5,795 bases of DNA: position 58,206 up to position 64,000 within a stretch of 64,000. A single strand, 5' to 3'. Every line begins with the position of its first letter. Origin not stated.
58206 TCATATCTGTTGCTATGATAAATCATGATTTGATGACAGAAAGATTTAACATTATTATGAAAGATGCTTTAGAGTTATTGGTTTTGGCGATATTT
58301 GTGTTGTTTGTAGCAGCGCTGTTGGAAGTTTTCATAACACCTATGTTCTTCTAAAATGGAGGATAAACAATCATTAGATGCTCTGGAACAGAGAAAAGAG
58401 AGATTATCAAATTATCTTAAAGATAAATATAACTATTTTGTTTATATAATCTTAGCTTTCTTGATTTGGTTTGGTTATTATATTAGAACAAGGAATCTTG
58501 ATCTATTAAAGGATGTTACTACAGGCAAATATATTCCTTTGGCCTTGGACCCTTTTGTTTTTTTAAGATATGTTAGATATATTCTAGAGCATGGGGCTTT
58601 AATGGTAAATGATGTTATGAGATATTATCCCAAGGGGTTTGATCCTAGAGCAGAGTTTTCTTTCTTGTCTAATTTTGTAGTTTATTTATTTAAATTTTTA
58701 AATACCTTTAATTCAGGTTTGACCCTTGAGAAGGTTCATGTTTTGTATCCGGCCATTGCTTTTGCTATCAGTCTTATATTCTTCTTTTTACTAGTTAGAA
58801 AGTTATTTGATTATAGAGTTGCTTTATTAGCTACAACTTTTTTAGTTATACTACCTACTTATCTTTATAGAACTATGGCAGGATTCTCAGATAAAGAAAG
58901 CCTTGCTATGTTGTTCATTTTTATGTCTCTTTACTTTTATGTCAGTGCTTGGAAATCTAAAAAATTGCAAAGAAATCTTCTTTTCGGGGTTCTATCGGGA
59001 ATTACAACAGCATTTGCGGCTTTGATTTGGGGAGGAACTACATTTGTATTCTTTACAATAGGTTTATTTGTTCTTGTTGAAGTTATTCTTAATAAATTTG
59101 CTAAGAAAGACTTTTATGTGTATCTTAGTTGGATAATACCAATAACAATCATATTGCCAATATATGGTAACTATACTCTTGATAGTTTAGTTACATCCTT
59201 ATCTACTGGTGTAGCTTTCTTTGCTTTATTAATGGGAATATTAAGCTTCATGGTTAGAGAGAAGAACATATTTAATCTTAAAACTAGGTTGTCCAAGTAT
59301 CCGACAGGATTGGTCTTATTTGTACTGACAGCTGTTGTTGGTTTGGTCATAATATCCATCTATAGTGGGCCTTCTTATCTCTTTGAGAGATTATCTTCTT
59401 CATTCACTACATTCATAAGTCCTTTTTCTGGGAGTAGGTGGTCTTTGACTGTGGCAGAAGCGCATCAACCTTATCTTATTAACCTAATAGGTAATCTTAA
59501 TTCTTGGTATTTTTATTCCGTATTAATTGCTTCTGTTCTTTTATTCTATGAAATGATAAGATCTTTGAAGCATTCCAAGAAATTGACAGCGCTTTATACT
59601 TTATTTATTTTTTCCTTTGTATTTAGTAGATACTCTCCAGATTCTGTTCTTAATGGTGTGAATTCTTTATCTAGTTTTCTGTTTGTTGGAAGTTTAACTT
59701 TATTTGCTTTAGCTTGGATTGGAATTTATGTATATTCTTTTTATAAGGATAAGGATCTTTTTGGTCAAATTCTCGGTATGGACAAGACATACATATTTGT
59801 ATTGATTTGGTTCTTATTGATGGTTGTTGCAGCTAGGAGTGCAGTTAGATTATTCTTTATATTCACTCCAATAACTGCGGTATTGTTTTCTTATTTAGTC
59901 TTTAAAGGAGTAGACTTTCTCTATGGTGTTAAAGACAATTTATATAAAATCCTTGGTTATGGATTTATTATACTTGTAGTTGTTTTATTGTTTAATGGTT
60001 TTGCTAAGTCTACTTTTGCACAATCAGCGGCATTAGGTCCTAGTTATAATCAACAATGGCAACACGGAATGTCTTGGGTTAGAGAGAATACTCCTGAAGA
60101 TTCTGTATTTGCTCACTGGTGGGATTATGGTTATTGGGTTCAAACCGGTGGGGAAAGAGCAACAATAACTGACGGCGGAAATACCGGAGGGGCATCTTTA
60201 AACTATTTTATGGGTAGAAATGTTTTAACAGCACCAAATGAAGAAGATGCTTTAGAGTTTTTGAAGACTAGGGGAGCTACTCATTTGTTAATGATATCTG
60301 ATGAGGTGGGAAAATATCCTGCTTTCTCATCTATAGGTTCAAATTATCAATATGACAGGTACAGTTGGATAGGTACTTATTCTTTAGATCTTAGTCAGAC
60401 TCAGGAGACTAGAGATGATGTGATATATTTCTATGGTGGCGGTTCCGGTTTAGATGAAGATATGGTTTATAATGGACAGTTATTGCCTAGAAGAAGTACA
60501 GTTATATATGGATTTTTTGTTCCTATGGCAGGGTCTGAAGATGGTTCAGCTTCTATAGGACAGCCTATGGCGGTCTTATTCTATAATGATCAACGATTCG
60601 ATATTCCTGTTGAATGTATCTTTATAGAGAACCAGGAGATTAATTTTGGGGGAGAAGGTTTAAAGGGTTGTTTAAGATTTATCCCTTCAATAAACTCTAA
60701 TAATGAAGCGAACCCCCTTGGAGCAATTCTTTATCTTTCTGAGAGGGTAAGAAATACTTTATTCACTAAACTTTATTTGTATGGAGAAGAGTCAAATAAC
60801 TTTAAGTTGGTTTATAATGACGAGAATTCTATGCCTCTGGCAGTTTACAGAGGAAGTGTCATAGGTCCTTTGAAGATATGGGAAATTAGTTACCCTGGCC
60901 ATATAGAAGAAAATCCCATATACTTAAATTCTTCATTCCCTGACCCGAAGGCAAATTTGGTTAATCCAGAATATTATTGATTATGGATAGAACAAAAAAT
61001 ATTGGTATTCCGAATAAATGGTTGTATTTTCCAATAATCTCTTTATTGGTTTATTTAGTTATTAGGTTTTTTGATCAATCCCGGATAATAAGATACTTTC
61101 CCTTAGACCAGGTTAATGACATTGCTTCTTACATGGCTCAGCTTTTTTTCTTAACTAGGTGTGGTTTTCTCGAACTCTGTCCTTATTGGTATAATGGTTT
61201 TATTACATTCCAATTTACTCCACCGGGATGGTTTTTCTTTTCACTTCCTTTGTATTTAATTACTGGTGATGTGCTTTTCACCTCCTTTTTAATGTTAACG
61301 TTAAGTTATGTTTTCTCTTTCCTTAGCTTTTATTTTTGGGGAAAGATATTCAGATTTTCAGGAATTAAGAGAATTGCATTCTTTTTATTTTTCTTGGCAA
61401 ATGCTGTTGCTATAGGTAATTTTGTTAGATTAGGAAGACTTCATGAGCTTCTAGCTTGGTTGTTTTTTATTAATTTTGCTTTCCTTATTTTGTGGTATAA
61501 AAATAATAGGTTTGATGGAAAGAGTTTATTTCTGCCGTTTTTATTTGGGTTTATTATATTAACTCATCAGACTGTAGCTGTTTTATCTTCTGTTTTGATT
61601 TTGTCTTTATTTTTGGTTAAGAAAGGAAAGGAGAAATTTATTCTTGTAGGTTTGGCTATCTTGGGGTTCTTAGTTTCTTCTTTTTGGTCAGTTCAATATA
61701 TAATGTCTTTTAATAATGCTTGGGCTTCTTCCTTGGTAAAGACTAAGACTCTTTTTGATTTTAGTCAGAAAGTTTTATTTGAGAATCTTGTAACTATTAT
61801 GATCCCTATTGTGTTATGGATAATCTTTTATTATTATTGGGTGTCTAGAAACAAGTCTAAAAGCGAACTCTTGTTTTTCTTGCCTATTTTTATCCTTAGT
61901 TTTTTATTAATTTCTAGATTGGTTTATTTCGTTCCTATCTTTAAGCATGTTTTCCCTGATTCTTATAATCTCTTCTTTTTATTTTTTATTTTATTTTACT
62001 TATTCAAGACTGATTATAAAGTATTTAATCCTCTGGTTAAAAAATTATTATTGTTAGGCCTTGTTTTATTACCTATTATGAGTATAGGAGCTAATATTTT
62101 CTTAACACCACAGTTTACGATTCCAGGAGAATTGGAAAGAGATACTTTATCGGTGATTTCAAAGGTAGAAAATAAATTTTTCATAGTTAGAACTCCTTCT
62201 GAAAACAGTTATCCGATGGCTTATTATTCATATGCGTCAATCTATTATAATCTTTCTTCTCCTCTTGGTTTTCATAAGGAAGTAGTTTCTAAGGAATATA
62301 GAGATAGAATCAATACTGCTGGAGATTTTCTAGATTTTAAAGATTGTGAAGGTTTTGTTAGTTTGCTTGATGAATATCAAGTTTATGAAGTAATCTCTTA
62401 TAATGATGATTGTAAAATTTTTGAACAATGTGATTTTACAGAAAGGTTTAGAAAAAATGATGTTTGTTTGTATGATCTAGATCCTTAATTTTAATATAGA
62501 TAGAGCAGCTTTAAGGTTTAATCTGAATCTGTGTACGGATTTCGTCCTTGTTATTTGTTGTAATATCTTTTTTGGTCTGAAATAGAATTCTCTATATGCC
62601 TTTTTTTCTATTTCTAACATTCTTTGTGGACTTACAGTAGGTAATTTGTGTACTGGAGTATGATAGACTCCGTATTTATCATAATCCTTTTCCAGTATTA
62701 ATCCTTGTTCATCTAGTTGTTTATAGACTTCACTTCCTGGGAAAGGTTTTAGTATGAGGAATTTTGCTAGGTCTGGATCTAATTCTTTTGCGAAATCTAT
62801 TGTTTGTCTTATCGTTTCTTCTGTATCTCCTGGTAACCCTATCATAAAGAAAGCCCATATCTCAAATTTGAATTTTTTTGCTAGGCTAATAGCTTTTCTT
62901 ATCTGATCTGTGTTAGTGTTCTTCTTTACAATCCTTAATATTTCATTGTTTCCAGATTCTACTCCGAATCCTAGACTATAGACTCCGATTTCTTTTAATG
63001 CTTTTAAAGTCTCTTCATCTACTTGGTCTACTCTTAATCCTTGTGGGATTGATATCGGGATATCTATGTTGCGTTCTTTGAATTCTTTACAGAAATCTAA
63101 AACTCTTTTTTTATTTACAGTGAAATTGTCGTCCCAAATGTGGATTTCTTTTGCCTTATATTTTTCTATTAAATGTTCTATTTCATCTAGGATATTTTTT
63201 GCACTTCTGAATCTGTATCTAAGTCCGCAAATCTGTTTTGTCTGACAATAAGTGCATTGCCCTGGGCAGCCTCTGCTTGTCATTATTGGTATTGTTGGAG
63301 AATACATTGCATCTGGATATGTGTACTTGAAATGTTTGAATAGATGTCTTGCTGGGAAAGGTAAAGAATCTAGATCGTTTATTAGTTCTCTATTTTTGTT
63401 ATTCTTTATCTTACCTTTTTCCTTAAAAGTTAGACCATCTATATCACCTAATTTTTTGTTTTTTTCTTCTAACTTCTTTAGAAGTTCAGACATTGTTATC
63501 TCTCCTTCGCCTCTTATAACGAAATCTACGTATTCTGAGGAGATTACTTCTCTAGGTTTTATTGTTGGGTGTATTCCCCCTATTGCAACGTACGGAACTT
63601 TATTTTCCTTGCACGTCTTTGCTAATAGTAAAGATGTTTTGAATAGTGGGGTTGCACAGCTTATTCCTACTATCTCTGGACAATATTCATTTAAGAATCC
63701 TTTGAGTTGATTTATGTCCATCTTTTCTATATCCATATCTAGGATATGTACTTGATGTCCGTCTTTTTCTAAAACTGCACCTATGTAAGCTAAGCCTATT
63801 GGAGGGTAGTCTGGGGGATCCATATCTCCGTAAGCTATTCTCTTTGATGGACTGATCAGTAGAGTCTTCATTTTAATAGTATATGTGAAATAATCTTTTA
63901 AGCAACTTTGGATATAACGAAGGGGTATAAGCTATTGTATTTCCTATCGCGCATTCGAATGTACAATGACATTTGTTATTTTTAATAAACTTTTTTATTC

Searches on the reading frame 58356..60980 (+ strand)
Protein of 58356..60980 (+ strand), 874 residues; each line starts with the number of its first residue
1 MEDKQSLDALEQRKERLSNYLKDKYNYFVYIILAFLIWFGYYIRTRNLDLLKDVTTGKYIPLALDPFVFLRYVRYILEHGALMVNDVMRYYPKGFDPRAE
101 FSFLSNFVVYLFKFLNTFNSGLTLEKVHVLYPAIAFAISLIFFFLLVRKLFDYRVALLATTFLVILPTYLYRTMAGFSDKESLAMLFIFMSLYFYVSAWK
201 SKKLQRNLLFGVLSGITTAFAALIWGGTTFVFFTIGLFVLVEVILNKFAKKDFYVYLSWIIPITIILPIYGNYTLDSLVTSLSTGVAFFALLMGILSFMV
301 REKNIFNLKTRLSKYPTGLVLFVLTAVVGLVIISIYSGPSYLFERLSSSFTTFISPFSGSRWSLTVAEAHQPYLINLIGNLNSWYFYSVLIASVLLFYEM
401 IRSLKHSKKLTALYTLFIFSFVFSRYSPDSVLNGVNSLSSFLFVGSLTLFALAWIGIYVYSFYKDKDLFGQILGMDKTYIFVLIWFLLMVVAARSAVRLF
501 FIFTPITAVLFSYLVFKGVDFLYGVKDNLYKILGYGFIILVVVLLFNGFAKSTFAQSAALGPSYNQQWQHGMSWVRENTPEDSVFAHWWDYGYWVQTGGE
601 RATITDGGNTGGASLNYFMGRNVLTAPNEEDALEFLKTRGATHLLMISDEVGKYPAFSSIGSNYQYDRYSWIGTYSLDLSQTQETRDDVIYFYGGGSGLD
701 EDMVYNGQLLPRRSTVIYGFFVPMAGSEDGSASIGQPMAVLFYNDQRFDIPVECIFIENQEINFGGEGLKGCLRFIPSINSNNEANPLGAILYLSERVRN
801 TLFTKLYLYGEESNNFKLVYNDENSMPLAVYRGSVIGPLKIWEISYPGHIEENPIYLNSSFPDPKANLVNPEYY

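Call 15: search_protein_families(library=pfam, proteins=[window:58356-60980:+])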
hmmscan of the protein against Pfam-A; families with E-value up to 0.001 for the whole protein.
window:58356-60980:+ (874 aa): 3 families
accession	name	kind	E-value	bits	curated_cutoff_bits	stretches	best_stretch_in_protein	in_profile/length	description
PF02516.20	STT3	-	6.8e-18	65.8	24.5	1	54-350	22-320/405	Oligosaccharyl transferase STT3, N-terminal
PF13231.12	PMT_2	-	4.3e-05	24.2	26.1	1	129-268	25-156/160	Dolichyl-phosphate-mannose-protein mannosyltransferase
PF21436.2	STT3-PglB_core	-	5.6e-05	24.1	23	1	584-626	4-44/131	STT3/PglB/AglB core domain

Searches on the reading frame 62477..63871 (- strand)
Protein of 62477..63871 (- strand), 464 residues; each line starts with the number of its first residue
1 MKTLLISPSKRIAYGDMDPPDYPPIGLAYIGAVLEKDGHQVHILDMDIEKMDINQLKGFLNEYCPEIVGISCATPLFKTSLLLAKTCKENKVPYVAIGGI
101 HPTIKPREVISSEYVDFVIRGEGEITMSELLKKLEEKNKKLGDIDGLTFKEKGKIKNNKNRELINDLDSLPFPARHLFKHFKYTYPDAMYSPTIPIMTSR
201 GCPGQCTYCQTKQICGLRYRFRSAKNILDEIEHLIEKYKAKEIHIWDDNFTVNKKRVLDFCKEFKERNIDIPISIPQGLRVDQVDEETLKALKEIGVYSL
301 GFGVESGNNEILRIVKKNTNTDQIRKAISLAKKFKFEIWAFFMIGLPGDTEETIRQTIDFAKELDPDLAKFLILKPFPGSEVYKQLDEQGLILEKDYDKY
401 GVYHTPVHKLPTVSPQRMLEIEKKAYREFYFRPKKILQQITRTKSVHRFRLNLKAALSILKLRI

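Call 65: search_protein_families(library=pfam, proteins=[window:62477-63871:-], max_evalue=0.01)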
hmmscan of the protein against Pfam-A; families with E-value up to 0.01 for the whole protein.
window:62477-63871:- (464 aa): 5 families
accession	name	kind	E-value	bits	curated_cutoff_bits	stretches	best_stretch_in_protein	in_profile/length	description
PF04055.27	Radical_SAM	-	1.3e-27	97.4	29.5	1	198-361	3-166/166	Radical SAM superfamily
PF02310.24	B12-binding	-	1.3e-19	70.6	32.1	1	20-130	10-120/121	B12 binding domain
PF13353.11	Fer4_12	-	1.5e-05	25.7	22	1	200-298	13-112/137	4Fe-4S single cluster domain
PF19864.5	Radical_SAM_N2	-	0.00043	20.2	29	1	87-140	81-131/151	Radical SAM proteins, N-terminal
PF08497.15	Radical_SAM_N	-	0.0054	16.5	25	0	111-159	157-207/301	Radical SAM N-terminal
